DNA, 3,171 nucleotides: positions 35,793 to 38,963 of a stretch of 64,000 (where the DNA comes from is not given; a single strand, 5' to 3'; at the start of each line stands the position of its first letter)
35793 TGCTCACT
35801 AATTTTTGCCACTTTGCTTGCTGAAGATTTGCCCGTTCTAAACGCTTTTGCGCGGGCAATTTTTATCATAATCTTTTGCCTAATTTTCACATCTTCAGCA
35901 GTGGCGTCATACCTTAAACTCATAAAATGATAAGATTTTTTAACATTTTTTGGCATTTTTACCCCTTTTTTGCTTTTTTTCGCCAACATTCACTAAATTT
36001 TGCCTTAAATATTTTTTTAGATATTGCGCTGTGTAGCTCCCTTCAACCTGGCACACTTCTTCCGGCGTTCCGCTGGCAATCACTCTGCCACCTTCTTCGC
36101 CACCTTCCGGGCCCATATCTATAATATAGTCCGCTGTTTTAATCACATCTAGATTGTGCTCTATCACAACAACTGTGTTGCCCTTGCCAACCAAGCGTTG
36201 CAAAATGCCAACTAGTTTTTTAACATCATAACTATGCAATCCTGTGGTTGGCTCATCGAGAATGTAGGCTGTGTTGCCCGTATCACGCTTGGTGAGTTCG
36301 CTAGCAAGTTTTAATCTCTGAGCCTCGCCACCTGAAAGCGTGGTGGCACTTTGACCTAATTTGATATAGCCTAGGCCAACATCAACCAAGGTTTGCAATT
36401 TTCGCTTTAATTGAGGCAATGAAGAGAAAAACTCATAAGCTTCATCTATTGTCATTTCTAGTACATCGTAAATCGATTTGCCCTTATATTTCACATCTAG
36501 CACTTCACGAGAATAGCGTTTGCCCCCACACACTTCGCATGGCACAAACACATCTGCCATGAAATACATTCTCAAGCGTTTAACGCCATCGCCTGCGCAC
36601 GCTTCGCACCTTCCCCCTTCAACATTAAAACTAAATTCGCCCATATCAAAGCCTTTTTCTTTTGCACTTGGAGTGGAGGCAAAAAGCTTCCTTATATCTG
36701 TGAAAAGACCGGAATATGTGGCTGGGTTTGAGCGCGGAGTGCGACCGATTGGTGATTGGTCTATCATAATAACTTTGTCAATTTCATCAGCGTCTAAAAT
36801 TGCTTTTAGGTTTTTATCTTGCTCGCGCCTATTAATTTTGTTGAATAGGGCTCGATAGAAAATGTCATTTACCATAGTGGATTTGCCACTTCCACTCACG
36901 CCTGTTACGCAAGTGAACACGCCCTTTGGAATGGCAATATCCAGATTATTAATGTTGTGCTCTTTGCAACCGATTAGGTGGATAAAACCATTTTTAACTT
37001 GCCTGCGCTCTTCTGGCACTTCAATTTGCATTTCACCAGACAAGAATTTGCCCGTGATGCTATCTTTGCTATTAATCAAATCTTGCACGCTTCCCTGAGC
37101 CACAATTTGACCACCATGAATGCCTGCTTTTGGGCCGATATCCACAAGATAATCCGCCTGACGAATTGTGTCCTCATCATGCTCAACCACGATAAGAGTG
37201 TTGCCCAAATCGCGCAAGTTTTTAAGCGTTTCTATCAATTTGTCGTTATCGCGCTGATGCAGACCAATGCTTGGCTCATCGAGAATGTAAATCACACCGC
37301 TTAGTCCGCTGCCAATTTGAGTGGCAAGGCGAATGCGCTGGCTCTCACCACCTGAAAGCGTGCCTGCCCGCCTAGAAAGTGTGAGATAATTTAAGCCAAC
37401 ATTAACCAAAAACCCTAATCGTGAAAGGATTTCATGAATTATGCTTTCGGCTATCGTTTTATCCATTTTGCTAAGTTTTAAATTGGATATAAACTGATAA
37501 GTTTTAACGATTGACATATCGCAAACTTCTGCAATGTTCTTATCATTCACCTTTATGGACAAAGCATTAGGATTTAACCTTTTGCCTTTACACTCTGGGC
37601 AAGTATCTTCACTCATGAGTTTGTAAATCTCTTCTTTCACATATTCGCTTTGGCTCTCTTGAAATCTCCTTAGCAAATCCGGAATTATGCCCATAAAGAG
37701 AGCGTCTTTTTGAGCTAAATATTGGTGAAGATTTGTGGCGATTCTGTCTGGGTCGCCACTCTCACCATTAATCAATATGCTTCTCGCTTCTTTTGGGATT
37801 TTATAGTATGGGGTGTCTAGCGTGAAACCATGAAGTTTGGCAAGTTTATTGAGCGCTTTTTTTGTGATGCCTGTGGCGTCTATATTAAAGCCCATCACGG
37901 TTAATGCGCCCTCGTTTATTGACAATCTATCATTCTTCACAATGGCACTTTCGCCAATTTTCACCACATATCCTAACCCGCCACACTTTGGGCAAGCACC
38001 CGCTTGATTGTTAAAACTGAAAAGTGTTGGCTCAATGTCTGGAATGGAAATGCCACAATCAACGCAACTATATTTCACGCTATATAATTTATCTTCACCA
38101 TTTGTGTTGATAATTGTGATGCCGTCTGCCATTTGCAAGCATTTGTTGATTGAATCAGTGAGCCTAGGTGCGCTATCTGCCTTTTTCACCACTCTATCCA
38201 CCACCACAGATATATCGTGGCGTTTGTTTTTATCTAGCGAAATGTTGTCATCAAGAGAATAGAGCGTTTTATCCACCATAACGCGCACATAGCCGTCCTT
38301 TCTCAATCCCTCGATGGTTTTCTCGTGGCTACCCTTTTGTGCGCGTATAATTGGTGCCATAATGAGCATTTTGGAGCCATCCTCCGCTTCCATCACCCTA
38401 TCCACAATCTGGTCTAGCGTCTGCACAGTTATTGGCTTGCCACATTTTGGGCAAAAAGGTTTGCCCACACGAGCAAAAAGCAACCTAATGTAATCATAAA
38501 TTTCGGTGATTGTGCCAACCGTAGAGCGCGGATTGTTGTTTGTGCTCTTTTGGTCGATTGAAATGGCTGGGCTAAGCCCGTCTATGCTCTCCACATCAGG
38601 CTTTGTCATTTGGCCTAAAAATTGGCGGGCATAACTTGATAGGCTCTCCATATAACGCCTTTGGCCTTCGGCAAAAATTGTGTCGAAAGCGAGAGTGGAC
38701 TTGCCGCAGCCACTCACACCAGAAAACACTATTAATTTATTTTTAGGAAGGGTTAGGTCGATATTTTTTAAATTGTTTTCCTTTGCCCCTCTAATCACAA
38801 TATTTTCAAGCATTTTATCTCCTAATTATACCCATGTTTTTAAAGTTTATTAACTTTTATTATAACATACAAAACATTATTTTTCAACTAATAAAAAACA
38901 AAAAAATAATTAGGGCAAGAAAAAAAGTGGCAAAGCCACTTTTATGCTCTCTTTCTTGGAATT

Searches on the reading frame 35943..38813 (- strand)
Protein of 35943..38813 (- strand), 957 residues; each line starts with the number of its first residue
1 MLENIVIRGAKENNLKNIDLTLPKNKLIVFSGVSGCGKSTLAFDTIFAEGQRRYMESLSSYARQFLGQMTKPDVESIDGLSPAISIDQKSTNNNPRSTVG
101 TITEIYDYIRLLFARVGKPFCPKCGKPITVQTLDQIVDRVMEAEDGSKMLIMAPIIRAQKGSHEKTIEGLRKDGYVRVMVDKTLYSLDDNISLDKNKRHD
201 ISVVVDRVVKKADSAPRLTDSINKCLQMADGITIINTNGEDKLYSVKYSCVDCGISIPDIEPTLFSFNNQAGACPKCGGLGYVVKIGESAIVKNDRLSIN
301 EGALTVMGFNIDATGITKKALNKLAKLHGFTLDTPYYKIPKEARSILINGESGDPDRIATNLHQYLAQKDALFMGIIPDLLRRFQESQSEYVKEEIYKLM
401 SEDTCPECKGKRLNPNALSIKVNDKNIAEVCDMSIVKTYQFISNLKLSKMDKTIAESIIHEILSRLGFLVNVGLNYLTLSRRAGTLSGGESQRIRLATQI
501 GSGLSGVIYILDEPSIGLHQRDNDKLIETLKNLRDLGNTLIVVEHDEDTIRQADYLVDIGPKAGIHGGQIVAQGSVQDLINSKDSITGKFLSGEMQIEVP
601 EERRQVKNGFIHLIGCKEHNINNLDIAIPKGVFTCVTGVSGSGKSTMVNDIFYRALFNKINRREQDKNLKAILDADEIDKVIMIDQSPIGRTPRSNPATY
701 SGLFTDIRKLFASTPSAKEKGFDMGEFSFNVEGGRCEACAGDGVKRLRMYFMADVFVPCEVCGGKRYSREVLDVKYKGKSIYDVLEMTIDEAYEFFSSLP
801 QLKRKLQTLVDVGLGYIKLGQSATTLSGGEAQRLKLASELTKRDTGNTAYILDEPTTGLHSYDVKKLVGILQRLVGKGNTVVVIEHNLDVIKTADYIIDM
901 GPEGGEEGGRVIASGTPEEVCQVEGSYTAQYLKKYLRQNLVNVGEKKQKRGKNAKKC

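Call 34: search_protein_families(library=pfam, proteins=[window:35943-38813:-])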
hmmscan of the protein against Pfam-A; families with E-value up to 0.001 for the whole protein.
window:35943-38813:- (957 aa): 13 families
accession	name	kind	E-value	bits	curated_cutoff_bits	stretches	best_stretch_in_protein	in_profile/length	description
PF17760.6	UvrA_inter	-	1.5e-36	125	23.3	1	131-238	1-108/109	UvrA interaction domain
PF17755.6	UvrA_DNA-bind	-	2e-21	76.8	23.2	1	289-396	3-108/110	UvrA DNA-binding domain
PF00005.33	ABC_tran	-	1.5e-19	71.4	25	0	15-42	1-28/137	ABC transporter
PF02463.25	SMC_N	-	4.6e-11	43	40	0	315-560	117-212/220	RecF/RecN/SMC N terminal domain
PF03193.22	RsgA_GTPase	-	5.4e-07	30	30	0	7-42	89-123/174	RsgA GTPase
PF13555.12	AAA_29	-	8.5e-06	25.9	27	0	627-648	18-39/61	P-loop containing region of AAA domain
PF13476.12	AAA_23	-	4.7e-05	24.6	27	0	612-668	3-55/201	AAA domain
PF13481.12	AAA_25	-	7.6e-05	22.9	27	0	17-45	25-53/195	AAA domain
PF13173.12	AAA_14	-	0.0002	21.8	27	0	634-667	5-39/129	AAA domain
PF20720.3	nSTAND3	-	0.00023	21.3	27.2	0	17-44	9-36/155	Novel STAND NTPase 3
PF13191.12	AAA_16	-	0.00024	22.1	32.6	0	633-654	26-47/167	AAA ATPase domain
PF01443.25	Viral_helicase1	-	0.00045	20.5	21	0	635-654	2-21/228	Viral superfamily 1 RNA helicase core domain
PF00684.25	DnaJ_CXXCXGXG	-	0.00062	20.4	32.7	0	735-766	17-51/65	DnaJ central domain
